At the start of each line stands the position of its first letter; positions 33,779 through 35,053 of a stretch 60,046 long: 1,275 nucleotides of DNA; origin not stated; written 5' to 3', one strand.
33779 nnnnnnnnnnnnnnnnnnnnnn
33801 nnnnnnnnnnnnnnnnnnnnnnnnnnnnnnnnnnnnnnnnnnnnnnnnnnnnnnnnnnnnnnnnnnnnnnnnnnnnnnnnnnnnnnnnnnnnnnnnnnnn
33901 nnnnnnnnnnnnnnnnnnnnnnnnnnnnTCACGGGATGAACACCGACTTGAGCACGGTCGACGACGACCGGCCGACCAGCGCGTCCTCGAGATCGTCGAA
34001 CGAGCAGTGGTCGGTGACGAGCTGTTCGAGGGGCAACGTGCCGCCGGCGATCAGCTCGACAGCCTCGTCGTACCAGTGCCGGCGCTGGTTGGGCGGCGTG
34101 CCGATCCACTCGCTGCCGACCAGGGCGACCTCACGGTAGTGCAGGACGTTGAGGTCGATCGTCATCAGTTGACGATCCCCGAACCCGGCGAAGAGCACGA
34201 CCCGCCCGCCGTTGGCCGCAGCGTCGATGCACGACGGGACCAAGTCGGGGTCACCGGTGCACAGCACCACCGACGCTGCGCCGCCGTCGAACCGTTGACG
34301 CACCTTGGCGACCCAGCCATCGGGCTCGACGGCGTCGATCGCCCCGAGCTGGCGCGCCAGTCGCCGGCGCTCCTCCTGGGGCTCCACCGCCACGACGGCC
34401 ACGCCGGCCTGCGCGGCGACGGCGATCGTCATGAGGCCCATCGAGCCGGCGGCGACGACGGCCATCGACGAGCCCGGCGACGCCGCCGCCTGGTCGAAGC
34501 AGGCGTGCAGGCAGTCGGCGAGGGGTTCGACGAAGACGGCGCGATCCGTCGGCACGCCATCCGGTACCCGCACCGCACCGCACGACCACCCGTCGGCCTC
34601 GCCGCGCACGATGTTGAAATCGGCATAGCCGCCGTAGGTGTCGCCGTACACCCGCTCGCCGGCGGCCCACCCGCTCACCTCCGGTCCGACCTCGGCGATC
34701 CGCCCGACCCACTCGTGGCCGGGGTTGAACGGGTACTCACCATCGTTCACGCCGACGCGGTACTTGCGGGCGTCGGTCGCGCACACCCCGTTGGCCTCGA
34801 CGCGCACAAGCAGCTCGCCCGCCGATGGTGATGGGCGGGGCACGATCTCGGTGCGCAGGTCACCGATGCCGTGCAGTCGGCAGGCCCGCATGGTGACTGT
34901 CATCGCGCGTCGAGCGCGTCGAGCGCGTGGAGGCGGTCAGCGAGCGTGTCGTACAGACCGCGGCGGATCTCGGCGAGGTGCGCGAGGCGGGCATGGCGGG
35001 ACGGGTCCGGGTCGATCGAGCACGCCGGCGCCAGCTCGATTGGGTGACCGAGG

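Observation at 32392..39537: Seven-gene operon joined by six consecutive 4-nt start/stop overlaps, mixing a P450 with a sugar-type kinase, aldolase and four dehydrogenases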

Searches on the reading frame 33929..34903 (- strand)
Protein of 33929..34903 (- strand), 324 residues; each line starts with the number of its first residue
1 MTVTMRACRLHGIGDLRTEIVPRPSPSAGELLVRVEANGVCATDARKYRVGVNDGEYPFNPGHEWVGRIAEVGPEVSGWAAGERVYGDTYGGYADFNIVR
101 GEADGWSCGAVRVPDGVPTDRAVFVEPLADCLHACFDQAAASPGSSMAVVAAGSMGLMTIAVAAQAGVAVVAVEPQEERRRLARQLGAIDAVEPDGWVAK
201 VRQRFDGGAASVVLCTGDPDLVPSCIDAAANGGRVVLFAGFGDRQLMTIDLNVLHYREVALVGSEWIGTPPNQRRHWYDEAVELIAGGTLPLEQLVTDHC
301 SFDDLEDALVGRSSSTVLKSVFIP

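Call 4: search_protein_families(library=pfam, proteins=[window:33929-34903:-], max_evalue=0.01)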
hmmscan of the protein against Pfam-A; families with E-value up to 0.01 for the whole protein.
window:33929-34903:- (324 aa): 3 families
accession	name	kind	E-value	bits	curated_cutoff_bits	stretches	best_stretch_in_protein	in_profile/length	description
PF00107.32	ADH_zinc_N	-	2.6e-20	73.1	31.8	1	155-285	2-127/129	Zinc-binding dehydrogenase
PF08240.17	ADH_N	-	1.2e-14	54.9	23.5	1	28-87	2-62/104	Alcohol dehydrogenase GroES-like domain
PF16912.11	Glu_dehyd_C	-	9.9e-11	41.9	34.9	1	137-310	25-199/211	Glucose dehydrogenase C-terminus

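Call 5: search_protein_families(library=ncbifam, proteins=[window:33929-34903:-], max_evalue=0.01)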
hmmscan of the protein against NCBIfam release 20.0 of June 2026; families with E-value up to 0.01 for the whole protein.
window:33929-34903:- (324 aa): 23 families
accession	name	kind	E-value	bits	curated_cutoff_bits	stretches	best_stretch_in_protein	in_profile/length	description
TIGR00692.1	tdh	equivalog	5.7e-29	101.2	458.35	2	110-319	130-335/340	L-threonine 3-dehydrogenase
NF041097.1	keto_inos_dh_IolM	equivalog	7e-28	97.4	450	2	122-317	184-382/389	scyllo-inosose 3-dehydrogenase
TIGR03451.1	mycoS_dep_FDH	equivalog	4.1e-27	94.9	512.9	2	132-322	165-356/358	S-(hydroxymethyl)mycothiol dehydrogenase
NF003808.0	PRK05396.1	equivalog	5.1e-27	94.6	380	2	110-314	132-330/341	L-threonine 3-dehydrogenase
TIGR03989.1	Rxyl_3153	subfamily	3.4e-22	79.2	440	2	110-308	152-354/370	NDMA-dependent alcohol dehydrogenase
TIGR02824.1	quinone_pig3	subfamily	6e-22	78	296.8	1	15-265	14-263/325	putative NAD(P)H quinone oxidoreductase, PIG3 family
NF010344.0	PRK13771.1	subfamily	2.8e-20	72.6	349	2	7-87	3-84/334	putative alcohol dehydrogenase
TIGR03366.1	HpnZ_proposed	hypoth_equivalog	1.4e-19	70.5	328.1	2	109-262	121-276/315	putative phosphonate catabolism associated alcohol dehydrogenase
NF007489.0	PRK10083.1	equivalog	2.6e-18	66.1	376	2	19-88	15-84/339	Zn-dependent oxidoreductase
NF007642.0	PRK10309.1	equivalog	3.7e-18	65.8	550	1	109-308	127-329/347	galactitol-1-phosphate 5-dehydrogenase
TIGR01202.1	bchC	equivalog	3.8e-17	62.4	291.25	1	10-309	7-293/308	chlorophyll synthesis pathway protein BchC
NF041172.1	AcrlCoa_red_Thmprot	equivalog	6.5e-17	61.5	500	2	110-309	129-318/334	acryloyl-CoA reductase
TIGR02818.1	adh_III_F_hyde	equivalog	2.2e-15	56.6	543.95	2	132-309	174-353/368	S-(hydroxymethyl)glutathione dehydrogenase/class III alcohol dehydrogenase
NF007375.0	PRK09880.1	equivalog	3.8e-15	55.5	469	1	91-314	124-332/344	L-idonate 5-dehydrogenase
NF006940.0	PRK09422.1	equivalog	5.5e-14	51.9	344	2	110-269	128-287/338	alcohol dehydrogenase AdhP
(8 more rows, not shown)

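Call 77: search_solved_structures(query=window:33929-34903:-, max_evalue=1e-15)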
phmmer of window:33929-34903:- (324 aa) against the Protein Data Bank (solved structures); distinct sequences matched with E-value up to 1e-15: 13.
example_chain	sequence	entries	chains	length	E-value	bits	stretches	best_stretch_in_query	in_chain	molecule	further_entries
4ej6_A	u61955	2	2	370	4.4e-26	95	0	112-324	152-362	Putative zinc-binding dehydrogenase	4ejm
3gfb_A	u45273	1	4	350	1.1e-21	80.5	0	110-324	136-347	L-threonine 3-dehydrogenase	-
2dfv_A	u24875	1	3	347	1.2e-21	80.3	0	85-310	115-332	Probable L-threonine 3-dehydrogenase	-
2d8a_A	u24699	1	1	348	1.3e-21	80.3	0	85-310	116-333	Probable L-threonine 3-dehydrogenase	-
1pl6_A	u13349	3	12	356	1.8e-18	69.9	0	111-263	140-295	Sorbitol dehydrogenase | human sorbitol dehydrogenase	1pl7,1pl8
3qe3_A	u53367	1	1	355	6.4e-18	68.1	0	111-263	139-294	Sorbitol dehydrogenase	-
1f8f_A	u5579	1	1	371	7.1e-18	68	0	133-320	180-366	BENZYL ALCOHOL DEHYDROGENASE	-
5k1s_A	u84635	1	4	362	1.2e-17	67.2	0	13-85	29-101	Oxidoreductase, zinc-binding dehydrogenase family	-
1rjw_A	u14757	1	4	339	1.8e-17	66.7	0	16-85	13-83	Alcohol dehydrogenase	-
3pii_A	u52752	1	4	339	3.1e-17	65.9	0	16-85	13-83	Alcohol dehydrogenase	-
1e3j_A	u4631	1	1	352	1.4e-16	63.8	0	112-309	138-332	NADP(H)-DEPENDENT KETOSE REDUCTASE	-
5kia_A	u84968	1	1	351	4.1e-16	62.2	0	109-311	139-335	L-threonine 3-dehydrogenase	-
6ie0_A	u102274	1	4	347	6e-16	61.7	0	5-239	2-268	(R,R)-butanediol dehydrogenase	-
